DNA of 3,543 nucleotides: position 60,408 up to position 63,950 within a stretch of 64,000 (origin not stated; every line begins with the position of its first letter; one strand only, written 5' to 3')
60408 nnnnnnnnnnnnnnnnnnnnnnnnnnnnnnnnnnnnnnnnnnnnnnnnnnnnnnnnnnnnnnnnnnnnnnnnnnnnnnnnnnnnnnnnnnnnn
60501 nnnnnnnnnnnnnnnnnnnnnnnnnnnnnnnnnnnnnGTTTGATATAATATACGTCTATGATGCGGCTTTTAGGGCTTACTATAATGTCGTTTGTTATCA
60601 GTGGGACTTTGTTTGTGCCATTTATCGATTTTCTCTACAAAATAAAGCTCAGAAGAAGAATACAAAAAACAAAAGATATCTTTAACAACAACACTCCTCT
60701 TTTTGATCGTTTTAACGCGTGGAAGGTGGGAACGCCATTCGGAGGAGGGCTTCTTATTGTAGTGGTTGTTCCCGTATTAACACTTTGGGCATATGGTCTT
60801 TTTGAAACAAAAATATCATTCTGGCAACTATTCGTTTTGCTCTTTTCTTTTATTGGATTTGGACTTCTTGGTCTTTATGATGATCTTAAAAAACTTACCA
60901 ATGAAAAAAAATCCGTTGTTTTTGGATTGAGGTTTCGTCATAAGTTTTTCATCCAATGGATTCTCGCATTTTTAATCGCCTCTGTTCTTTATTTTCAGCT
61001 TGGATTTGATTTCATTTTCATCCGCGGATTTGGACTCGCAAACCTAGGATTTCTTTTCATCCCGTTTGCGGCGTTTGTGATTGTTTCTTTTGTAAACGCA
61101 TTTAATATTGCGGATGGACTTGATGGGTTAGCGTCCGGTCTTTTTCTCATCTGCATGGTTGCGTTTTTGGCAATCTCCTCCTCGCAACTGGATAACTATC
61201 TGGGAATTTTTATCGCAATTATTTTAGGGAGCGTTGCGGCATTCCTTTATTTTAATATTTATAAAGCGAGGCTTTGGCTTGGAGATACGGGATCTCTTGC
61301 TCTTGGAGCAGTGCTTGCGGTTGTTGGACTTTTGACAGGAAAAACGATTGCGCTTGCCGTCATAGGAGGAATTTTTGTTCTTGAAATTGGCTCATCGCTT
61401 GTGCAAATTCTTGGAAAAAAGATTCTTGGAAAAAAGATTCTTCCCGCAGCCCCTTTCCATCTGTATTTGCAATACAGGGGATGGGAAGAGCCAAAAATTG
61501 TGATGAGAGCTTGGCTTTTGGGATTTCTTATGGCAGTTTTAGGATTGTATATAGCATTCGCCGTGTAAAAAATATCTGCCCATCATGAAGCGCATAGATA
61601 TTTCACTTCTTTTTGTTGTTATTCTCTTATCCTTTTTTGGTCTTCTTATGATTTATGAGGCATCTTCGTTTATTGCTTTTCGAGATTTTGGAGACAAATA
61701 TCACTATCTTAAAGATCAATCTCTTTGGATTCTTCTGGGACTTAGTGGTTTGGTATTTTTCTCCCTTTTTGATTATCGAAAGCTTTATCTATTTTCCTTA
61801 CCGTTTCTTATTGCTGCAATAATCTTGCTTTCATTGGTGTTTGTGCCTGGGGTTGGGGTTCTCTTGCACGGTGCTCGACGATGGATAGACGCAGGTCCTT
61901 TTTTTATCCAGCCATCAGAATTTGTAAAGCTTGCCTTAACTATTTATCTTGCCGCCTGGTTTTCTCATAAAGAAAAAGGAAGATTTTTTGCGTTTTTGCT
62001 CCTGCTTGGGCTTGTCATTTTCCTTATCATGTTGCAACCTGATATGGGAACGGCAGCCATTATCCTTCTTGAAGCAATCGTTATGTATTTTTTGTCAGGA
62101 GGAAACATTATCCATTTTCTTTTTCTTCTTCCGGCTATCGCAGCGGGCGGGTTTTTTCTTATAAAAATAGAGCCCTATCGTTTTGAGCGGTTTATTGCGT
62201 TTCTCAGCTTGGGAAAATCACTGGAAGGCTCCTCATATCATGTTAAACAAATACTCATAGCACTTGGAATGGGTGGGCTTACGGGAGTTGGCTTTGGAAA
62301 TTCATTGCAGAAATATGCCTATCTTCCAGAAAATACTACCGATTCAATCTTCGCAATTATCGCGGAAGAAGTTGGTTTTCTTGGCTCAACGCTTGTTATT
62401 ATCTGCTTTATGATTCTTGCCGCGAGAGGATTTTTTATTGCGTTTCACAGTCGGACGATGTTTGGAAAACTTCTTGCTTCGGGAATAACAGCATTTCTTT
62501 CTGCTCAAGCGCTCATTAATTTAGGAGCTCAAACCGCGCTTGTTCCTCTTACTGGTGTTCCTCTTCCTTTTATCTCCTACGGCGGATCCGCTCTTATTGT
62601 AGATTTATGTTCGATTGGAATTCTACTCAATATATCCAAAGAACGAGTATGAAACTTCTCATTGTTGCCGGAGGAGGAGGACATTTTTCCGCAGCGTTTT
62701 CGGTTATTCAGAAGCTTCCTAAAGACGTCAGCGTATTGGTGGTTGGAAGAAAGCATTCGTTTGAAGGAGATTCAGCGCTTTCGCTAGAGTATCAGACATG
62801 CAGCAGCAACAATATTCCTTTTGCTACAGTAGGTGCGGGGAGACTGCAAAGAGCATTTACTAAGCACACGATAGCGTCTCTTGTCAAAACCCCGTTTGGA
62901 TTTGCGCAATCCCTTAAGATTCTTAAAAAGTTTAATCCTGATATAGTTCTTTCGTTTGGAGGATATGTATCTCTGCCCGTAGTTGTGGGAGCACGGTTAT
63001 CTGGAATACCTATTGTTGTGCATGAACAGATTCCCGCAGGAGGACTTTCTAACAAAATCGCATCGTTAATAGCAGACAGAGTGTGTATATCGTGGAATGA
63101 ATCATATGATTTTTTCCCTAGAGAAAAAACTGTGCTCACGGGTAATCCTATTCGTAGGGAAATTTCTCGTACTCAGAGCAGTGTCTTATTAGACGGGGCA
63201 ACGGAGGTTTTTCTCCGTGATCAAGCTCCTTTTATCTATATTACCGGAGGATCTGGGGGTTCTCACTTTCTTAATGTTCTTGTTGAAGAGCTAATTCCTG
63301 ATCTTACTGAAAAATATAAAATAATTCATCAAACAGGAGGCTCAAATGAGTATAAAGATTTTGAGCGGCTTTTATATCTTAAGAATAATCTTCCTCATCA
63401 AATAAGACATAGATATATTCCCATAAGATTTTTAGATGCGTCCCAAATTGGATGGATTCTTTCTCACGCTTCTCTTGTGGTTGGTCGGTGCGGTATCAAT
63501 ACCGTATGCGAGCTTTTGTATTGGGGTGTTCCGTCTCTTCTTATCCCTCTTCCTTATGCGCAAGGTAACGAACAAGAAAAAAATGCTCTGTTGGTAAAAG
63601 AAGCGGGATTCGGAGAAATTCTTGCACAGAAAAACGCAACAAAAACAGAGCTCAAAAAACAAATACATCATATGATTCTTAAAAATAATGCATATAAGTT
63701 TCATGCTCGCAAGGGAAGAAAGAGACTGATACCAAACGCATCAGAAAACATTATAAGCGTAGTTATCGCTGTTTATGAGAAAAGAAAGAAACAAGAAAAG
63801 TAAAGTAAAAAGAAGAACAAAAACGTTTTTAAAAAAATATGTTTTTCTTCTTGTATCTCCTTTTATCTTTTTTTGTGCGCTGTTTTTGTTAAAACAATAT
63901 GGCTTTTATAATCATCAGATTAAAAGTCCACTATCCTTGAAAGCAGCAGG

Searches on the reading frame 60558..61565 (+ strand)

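Call 32: search_protein_families(library=pfam, proteins=[window:60558-61565:+], max_evalue=0.01)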
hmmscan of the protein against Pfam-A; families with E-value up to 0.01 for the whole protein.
window:60558-61565:+ (336 aa): 1 family
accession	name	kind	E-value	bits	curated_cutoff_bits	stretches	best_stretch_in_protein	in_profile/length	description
PF00953.26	Glycos_transf_4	-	1.8e-29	103.2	27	1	92-259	2-158/160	Glycosyl transferase family 4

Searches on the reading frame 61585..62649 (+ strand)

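Call 32: search_protein_families(library=pfam, proteins=[window:61585-62649:+], max_evalue=0.01)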
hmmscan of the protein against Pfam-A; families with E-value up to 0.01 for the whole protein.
window:61585-62649:+ (355 aa): 1 family
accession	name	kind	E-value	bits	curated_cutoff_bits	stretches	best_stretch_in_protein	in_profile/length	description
PF01098.24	FTSW_RODA_SPOVE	-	5e-93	312.3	26.4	1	8-354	4-354/356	Cell cycle protein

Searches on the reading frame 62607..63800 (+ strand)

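Call 32: search_protein_families(library=pfam, proteins=[window:62607-63800:+], max_evalue=0.01)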
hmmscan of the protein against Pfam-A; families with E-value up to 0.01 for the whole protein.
window:62607-63800:+ (398 aa): 4 families
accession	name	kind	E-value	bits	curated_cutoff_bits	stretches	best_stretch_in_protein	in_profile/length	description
PF04101.22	Glyco_tran_28_C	-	6.1e-30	104.9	22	1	210-369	2-153/166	Glycosyltransferase family 28 C-terminal domain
PF03033.26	Glyco_transf_28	-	5.2e-21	75.6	26.2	1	18-160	3-138/139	Glycosyltransferase family 28 N-terminal domain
PF08660.17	Alg14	-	6.9e-05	23.3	27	1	18-173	2-165/171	Oligosaccharide biosynthesis protein Alg14 like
PF13528.12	Glyco_trans_1_3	-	0.0085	15.7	25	0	277-351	242-316/322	Glycosyl transferase family 1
